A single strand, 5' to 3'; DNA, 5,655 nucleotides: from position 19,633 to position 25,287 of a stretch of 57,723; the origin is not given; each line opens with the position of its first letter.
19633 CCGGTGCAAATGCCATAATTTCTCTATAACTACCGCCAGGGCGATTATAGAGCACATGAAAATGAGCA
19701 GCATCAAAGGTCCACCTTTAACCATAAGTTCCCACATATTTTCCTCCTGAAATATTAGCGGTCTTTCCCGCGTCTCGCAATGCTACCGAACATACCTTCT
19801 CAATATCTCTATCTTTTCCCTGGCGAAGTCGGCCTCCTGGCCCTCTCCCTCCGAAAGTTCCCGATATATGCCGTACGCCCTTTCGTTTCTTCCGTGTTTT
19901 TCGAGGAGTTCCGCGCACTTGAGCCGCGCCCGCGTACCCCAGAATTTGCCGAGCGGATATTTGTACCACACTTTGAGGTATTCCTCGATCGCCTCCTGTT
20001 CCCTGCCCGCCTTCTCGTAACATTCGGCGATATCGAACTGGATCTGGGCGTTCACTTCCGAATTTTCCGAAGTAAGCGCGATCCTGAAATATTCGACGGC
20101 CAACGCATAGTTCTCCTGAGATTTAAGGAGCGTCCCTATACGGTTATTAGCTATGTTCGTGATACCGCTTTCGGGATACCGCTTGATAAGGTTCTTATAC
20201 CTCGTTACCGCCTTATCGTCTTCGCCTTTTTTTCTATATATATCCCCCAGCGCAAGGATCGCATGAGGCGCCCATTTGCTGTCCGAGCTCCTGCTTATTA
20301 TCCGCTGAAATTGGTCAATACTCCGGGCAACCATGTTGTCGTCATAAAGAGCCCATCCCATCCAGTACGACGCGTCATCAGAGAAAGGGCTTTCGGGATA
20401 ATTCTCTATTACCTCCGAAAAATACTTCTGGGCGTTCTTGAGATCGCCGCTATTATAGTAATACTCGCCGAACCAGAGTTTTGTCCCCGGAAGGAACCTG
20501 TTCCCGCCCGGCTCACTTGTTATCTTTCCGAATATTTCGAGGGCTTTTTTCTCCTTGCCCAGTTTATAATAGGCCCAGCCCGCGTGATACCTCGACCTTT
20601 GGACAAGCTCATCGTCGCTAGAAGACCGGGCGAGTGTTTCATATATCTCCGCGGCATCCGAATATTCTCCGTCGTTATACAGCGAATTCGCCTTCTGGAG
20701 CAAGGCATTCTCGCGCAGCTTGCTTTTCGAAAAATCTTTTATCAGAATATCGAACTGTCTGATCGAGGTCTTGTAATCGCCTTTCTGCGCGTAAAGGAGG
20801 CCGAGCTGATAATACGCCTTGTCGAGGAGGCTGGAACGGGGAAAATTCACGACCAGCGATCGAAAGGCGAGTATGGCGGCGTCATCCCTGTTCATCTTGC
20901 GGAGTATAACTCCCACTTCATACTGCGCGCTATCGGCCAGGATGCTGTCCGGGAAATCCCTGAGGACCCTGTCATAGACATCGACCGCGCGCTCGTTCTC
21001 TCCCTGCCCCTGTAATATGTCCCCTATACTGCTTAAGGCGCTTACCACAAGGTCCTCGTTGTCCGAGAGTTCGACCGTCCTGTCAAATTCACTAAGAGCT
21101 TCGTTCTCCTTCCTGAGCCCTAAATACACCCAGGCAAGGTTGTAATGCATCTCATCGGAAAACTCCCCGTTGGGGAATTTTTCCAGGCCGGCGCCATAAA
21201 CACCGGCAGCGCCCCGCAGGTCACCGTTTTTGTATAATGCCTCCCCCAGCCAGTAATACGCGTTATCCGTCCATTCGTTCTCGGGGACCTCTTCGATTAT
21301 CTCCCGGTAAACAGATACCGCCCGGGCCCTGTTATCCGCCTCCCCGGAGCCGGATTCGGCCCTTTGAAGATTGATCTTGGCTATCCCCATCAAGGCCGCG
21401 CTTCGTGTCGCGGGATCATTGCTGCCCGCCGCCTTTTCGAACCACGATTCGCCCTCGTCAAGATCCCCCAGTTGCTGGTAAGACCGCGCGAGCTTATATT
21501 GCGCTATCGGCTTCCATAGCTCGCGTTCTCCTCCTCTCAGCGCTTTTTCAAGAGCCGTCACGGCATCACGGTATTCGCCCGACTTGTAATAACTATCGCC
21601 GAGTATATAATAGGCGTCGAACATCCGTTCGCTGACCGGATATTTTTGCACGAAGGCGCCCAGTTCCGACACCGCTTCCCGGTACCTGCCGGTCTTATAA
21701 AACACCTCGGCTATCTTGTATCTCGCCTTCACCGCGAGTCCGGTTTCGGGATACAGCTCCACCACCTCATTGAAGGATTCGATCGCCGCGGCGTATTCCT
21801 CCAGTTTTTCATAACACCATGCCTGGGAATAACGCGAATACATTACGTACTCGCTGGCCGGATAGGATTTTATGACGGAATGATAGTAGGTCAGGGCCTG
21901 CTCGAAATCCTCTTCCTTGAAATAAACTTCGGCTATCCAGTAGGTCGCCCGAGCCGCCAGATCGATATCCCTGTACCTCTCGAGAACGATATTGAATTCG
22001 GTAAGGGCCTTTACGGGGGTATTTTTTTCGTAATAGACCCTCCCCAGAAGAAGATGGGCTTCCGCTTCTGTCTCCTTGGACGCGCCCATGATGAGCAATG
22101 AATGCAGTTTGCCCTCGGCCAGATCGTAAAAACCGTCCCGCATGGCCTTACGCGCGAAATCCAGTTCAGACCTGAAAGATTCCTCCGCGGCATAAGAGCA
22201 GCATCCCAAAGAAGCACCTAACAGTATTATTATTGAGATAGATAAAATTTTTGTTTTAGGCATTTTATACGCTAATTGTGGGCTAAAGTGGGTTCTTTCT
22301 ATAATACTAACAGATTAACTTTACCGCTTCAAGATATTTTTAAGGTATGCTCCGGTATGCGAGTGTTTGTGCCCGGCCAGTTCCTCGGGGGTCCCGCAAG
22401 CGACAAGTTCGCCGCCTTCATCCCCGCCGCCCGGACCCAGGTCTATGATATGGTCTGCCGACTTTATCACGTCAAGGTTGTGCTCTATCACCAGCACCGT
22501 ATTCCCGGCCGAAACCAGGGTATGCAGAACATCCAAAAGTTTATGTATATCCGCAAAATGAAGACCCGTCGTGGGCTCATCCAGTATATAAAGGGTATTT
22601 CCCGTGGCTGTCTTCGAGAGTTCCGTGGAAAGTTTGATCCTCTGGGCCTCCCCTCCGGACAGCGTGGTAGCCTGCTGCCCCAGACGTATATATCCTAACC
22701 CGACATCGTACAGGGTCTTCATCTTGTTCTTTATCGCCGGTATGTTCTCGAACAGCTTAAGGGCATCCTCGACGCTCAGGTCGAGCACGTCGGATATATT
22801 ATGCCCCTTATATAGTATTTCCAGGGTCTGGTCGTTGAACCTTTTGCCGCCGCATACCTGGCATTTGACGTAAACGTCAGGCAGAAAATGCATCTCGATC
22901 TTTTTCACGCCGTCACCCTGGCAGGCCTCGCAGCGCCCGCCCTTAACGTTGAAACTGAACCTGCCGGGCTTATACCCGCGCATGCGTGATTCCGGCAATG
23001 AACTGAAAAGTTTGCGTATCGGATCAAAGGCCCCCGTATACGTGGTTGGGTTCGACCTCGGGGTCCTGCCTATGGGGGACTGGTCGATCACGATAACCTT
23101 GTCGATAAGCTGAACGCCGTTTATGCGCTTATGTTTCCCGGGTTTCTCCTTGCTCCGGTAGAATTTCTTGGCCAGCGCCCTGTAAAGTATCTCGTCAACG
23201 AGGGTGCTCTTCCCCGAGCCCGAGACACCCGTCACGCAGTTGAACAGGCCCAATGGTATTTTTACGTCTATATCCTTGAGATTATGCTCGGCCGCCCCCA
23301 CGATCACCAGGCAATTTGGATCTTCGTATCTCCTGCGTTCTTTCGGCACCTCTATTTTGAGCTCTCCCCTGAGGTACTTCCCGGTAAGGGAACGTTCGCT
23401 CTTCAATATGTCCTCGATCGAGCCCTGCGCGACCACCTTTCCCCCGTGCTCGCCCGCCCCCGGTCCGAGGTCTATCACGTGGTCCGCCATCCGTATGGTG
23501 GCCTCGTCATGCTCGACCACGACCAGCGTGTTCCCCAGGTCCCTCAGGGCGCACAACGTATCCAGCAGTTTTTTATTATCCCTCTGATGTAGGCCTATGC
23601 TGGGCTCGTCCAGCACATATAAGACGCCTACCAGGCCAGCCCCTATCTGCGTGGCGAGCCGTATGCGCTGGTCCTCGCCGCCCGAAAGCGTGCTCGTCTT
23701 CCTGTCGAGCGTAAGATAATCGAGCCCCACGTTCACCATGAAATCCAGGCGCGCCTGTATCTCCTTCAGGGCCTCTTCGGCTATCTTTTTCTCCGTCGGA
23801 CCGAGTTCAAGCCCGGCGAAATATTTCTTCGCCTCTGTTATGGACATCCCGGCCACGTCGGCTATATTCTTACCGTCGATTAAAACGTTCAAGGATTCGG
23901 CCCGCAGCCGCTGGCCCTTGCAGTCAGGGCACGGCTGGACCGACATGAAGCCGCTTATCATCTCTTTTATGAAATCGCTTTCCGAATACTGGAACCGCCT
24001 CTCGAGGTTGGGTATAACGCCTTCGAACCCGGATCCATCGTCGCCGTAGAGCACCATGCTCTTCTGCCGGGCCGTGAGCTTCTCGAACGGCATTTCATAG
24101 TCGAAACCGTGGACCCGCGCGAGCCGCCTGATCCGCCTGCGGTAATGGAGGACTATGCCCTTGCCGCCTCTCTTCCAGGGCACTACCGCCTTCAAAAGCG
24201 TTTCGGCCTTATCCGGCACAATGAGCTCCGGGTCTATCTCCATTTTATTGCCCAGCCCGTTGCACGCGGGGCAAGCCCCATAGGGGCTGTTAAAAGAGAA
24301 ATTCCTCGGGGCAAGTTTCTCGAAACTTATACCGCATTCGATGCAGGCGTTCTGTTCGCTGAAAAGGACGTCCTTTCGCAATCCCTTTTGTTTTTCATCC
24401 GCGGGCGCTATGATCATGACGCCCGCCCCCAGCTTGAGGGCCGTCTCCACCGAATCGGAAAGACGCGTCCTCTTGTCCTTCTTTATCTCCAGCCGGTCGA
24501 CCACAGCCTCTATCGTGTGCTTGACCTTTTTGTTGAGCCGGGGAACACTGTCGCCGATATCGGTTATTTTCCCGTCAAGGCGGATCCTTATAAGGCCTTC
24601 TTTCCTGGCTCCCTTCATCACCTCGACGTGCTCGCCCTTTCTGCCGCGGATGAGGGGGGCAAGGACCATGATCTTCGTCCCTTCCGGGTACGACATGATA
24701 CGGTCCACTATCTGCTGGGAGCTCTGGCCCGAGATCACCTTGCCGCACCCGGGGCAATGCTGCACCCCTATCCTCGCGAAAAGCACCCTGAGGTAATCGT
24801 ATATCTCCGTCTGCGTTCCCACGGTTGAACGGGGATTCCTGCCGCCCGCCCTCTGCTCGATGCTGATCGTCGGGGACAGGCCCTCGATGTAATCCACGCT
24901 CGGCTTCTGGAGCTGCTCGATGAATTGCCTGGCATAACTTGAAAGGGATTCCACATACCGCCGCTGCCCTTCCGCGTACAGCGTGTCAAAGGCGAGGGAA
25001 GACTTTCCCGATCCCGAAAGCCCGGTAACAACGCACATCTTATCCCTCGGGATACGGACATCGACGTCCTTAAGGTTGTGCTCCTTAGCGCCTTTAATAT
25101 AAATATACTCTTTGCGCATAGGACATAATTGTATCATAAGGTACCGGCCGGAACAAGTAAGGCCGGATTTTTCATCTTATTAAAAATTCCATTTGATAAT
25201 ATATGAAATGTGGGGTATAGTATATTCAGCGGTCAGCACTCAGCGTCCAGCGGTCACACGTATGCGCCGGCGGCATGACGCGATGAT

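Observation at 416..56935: Intergenic spacers are built from blocks of degenerate 7-nt repeats whose unit changes every few copies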

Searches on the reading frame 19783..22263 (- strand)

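Call 9: search_protein_families(library=pfam, proteins=[window:19783-22263:-])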
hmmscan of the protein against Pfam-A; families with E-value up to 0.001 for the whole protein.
window:19783-22263:- (826 aa): 32 families (the best 25 are shown)
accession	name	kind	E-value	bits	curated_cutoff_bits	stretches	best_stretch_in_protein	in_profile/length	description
PF13174.12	TPR_6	-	5.1e-80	259.3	26.3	3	668-699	2-33/33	Tetratricopeptide repeat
PF13432.12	TPR_16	-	3.5e-64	213.2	32.7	8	221-282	3-63/65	Tetratricopeptide repeat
PF07719.23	TPR_2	-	1.1e-62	203.5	27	2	216-243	2-29/34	Tetratricopeptide repeat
PF13428.12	TPR_14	-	1.1e-47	155.9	23.5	0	216-251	2-39/44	Tetratricopeptide repeat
PF13424.12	TPR_12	-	3.8e-44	149.2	30.1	2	104-172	3-76/77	Tetratricopeptide repeat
PF00515.34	TPR_1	-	4.3e-44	147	27.8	2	145-173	5-33/34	Tetratricopeptide repeat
PF13181.12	TPR_8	-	3.5e-43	142.5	25.7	1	144-173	4-33/34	Tetratricopeptide repeat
PF14559.12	TPR_19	-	2.5e-38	130.6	25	0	227-292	3-65/68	Tetratricopeptide repeat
PF09976.15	TPR_21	-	1.5e-29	103.6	25.5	2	112-258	47-188/193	Tetratricopeptide repeat-like domain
PF13525.12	YfiO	-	2.3e-26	93.3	25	3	153-229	17-93/203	Outer membrane lipoprotein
PF12895.13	ANAPC3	-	6e-26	91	27.2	3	104-166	23-81/82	Anaphase-promoting complex, cyclosome, subunit 3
PF13176.12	TPR_7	-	4.1e-23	79.9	27.9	0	668-692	1-25/36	Tetratricopeptide repeat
PF24575.1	TPR_Slam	-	1.8e-14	54.4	35.2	0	144-198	50-101/104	Surface lipoprotein assembly modifier, N-terminal TPR repeats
PF13414.12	TPR_11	-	6.6e-14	51.8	26.8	0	673-694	1-22/42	TPR repeat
PF25064.1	ARM_TT21_5th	-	9.9e-12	45.6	27.8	0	106-165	3-62/117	TT21 fifth ARM repeats domain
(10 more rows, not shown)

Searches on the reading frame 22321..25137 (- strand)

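Call 9: search_protein_families(library=pfam, proteins=[window:22321-25137:-])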
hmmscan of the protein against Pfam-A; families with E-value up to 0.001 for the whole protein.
window:22321-25137:- (938 aa): 14 families
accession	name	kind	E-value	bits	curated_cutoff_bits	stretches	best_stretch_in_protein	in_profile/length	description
PF17760.6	UvrA_inter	-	6.3e-38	129.4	23.3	1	138-245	1-107/109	UvrA interaction domain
PF17755.6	UvrA_DNA-bind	-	9.7e-19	68.1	23.2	1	302-394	1-108/110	UvrA DNA-binding domain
PF00005.33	ABC_tran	-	3e-17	64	25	0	806-857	89-137/137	ABC transporter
PF02463.25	SMC_N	-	1.3e-10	41.6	40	0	631-652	25-46/220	RecF/RecN/SMC N terminal domain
PF13555.12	AAA_29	-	4.9e-09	36.2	27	0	633-650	25-42/61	P-loop containing region of AAA domain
PF13191.12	AAA_16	-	1.1e-08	36.2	32.6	0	27-89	19-87/167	AAA ATPase domain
PF03193.22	RsgA_GTPase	-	1.5e-06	28.6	30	0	604-669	79-146/174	RsgA GTPase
PF13304.12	AAA_21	-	2.9e-06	28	27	0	824-881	236-293/304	AAA domain, putative AbiEii toxin, Type IV TA system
PF20703.3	nSTAND1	-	3.7e-05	24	27.1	0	25-51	26-52/379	Novel STAND NTPase 1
PF20720.3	nSTAND3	-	8.3e-05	22.8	27.2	0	30-54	15-39/155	Novel STAND NTPase 3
PF13476.12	AAA_23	-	0.00019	22.6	27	0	632-677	21-65/201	AAA domain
PF13401.12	AAA_22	-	0.00037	21.3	27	0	634-654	9-29/130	AAA domain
PF13671.12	AAA_33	-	0.00038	21.2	27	0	636-651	5-20/143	AAA domain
PF13238.12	AAA_18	-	0.00081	20.3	29.4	0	634-650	2-18/128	AAA domain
